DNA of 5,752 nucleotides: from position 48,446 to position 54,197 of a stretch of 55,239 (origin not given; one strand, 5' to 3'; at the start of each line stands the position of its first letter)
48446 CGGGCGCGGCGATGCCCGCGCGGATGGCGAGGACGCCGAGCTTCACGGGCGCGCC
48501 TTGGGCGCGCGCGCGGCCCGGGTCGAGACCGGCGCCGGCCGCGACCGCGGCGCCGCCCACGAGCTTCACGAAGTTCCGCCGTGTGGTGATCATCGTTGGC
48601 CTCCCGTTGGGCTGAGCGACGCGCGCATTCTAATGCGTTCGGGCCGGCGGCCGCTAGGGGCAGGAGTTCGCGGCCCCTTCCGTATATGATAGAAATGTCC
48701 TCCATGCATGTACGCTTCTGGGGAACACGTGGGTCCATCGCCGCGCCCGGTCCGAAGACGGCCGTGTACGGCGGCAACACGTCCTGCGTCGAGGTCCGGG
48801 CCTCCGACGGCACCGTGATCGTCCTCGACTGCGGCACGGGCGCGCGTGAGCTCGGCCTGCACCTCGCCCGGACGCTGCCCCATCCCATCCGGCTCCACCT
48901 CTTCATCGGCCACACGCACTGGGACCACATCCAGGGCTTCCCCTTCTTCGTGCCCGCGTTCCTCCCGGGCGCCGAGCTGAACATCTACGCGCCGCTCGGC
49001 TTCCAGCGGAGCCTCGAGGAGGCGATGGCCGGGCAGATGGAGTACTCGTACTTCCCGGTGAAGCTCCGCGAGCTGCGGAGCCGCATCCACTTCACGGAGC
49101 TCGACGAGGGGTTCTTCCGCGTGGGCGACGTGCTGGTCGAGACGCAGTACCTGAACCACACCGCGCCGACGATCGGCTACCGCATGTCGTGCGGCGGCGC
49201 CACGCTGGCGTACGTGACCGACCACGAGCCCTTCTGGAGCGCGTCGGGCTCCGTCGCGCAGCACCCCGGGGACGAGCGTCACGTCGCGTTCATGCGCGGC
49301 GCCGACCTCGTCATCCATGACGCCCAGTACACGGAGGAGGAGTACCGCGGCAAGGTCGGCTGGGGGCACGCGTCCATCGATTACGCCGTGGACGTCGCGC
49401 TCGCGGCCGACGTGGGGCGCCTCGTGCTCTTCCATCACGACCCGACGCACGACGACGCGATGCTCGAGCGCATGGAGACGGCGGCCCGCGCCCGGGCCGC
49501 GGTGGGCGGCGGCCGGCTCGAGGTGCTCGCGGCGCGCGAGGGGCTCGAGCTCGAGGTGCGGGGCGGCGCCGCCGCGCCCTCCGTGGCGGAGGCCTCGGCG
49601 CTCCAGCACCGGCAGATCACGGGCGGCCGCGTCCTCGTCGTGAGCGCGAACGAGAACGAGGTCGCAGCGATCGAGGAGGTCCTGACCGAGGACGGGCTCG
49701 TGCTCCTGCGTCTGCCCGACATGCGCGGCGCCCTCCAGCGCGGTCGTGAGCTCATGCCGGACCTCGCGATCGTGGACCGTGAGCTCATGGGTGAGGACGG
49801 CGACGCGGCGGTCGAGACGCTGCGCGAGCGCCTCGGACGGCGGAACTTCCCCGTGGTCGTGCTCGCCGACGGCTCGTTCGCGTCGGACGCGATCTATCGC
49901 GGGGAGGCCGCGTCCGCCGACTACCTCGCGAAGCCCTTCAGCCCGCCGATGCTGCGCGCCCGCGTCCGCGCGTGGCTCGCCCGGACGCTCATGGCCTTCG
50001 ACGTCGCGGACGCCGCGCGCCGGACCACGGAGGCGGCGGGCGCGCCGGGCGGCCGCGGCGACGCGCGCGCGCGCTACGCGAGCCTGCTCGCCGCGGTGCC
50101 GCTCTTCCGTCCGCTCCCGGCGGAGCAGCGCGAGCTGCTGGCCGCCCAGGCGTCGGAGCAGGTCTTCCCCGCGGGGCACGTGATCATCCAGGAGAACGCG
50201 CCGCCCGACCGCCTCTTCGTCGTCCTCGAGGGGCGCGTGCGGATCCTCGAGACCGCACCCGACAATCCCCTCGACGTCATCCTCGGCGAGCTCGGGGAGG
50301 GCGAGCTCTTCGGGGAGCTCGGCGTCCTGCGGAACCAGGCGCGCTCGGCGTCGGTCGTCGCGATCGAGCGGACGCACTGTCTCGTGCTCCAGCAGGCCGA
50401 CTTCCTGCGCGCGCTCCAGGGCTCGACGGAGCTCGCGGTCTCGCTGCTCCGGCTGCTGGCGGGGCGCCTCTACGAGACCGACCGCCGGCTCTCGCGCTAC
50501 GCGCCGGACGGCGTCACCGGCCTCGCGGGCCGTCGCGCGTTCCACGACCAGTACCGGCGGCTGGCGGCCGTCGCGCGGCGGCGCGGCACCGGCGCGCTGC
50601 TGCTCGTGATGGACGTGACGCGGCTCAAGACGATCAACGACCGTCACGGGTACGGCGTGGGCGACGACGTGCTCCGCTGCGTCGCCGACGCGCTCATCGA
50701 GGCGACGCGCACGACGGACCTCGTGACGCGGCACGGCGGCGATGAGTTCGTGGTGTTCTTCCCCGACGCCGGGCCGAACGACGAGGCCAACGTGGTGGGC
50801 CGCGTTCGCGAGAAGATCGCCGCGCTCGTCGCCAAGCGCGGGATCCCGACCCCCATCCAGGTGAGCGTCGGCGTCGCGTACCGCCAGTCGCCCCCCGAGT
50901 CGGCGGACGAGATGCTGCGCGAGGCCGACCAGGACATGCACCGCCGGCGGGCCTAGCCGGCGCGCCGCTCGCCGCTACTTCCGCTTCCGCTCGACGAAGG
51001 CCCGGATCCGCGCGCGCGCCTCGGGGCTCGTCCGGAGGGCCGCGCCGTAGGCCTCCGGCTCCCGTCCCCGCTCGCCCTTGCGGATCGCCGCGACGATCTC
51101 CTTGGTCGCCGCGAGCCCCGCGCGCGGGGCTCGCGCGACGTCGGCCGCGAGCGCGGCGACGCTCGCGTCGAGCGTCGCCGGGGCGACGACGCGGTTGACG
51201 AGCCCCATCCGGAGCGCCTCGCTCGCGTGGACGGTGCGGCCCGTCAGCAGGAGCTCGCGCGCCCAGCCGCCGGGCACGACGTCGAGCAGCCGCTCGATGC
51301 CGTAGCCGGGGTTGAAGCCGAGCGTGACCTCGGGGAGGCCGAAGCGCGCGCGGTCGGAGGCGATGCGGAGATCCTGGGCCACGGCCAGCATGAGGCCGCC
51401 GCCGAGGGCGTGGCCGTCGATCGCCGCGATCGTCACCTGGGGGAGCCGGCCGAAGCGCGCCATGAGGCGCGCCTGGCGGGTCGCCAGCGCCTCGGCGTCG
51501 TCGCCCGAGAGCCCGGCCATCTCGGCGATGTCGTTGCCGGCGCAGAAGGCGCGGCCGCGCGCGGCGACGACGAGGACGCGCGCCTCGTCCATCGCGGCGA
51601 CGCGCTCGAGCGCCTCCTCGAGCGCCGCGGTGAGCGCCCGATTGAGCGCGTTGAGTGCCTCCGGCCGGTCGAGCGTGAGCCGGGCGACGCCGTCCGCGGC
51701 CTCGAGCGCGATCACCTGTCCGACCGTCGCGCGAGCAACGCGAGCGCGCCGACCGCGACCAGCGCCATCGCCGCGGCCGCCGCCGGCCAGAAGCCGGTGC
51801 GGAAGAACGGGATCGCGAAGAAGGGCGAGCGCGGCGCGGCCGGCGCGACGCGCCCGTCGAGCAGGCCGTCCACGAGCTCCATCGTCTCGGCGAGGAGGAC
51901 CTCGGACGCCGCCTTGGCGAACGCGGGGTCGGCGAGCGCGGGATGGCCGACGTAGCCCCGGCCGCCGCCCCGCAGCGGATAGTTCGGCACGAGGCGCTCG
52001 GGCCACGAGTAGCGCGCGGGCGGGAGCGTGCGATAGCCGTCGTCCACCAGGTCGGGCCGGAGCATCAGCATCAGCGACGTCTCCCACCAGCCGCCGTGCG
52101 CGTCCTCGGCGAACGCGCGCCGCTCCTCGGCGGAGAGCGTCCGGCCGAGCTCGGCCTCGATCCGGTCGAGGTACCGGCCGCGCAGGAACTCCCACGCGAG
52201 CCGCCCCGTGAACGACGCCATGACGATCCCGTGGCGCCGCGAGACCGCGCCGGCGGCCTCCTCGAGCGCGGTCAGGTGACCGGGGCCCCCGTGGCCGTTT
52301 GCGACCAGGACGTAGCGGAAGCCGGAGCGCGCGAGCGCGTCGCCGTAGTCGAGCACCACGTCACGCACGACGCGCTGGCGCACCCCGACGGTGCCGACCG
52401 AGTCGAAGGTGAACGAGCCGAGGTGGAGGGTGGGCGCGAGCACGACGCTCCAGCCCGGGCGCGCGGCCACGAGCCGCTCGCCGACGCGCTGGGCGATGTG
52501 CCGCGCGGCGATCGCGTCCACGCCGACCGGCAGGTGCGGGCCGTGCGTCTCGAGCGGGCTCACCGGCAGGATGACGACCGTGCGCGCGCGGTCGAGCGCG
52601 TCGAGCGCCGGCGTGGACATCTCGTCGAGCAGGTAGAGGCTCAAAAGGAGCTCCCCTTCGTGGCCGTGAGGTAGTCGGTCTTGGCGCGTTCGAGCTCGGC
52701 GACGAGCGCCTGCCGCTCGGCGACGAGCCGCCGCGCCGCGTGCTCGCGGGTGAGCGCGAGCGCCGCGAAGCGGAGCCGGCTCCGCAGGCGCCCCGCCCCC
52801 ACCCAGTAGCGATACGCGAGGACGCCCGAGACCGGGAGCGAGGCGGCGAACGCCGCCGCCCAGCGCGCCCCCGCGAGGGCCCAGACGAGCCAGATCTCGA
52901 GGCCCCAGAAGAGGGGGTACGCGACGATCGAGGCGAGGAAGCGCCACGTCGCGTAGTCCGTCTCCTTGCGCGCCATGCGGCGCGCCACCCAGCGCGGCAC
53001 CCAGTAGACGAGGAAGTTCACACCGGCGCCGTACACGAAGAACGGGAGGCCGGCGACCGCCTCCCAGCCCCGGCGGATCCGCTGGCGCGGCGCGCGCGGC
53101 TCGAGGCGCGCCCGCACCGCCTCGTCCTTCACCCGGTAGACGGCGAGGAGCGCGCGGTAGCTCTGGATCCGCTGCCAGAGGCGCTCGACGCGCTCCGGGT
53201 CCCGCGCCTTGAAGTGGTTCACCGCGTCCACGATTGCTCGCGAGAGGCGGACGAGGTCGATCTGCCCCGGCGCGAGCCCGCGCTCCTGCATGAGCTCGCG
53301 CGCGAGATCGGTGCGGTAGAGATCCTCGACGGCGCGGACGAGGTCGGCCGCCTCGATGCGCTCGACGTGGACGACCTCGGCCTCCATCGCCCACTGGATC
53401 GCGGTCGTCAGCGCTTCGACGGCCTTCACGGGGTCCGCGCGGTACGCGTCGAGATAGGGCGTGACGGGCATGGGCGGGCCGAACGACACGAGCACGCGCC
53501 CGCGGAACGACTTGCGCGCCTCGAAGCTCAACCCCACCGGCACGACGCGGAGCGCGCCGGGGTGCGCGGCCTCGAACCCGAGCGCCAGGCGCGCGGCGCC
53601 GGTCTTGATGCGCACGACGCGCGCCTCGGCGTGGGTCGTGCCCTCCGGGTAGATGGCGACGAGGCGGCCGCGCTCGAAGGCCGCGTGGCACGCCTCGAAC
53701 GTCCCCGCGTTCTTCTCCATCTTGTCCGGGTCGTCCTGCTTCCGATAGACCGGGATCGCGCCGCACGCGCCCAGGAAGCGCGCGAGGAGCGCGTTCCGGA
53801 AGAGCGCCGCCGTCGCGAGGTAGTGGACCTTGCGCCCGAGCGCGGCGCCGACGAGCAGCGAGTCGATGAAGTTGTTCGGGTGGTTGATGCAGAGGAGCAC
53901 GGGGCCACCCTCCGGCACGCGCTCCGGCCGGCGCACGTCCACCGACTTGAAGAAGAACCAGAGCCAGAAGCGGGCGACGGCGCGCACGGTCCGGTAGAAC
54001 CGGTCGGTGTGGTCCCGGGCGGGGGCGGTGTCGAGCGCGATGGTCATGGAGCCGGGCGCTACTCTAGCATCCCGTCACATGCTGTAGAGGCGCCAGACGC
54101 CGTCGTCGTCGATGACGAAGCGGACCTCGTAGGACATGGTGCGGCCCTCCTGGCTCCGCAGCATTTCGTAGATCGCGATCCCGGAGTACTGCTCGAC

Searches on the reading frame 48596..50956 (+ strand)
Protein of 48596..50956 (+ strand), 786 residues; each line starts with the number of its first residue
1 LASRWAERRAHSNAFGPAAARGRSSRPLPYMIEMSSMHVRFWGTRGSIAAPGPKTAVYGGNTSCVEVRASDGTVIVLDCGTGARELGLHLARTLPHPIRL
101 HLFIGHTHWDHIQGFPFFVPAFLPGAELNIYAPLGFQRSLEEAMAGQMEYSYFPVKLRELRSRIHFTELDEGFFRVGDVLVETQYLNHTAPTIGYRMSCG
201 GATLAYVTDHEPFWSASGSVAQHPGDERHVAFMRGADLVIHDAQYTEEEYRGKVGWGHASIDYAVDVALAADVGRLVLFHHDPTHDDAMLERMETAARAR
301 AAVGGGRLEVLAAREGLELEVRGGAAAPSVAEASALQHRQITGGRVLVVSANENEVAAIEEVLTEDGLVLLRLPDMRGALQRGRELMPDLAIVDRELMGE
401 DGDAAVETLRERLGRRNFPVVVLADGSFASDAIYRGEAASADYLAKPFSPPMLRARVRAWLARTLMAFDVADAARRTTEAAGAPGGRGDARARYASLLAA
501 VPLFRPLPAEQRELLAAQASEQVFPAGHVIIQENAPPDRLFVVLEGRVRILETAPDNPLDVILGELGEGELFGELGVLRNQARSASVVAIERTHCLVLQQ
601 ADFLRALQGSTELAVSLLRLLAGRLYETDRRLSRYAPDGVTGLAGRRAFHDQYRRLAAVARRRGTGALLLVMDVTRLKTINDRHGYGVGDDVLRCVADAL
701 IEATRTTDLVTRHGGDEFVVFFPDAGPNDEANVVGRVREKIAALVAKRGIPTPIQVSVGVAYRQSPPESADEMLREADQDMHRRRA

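Call 63: search_protein_families(library=pfam, proteins=[window:48596-50956:+], max_evalue=0.00001)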
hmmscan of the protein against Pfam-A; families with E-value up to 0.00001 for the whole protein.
window:48596-50956:+ (786 aa): 4 families
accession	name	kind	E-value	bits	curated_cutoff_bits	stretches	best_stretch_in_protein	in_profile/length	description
PF00990.26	GGDEF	-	1.9e-28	99.7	23.8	1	638-783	4-153/161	Diguanylate cyclase, GGDEF domain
PF00027.35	cNMP_binding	-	2.4e-21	75.9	27.5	1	522-608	2-87/89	Cyclic nucleotide-binding domain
PF12706.13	Lactamase_B_2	-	7e-17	62.1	27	1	75-281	3-200/200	Beta-lactamase superfamily domain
PF00072.30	Response_reg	-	1.3e-08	35.4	30.2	1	346-458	1-111/111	Response regulator receiver domain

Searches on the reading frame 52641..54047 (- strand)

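Call 63: search_protein_families(library=pfam, proteins=[window:52641-54047:-], max_evalue=0.00001)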
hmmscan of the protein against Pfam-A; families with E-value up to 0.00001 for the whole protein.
window:52641-54047:- (468 aa): 1 family
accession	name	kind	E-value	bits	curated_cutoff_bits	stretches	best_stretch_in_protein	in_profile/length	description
PF01553.26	Acyltransferase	-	3.2e-19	69.5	23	1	36-173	2-131/132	Acyltransferase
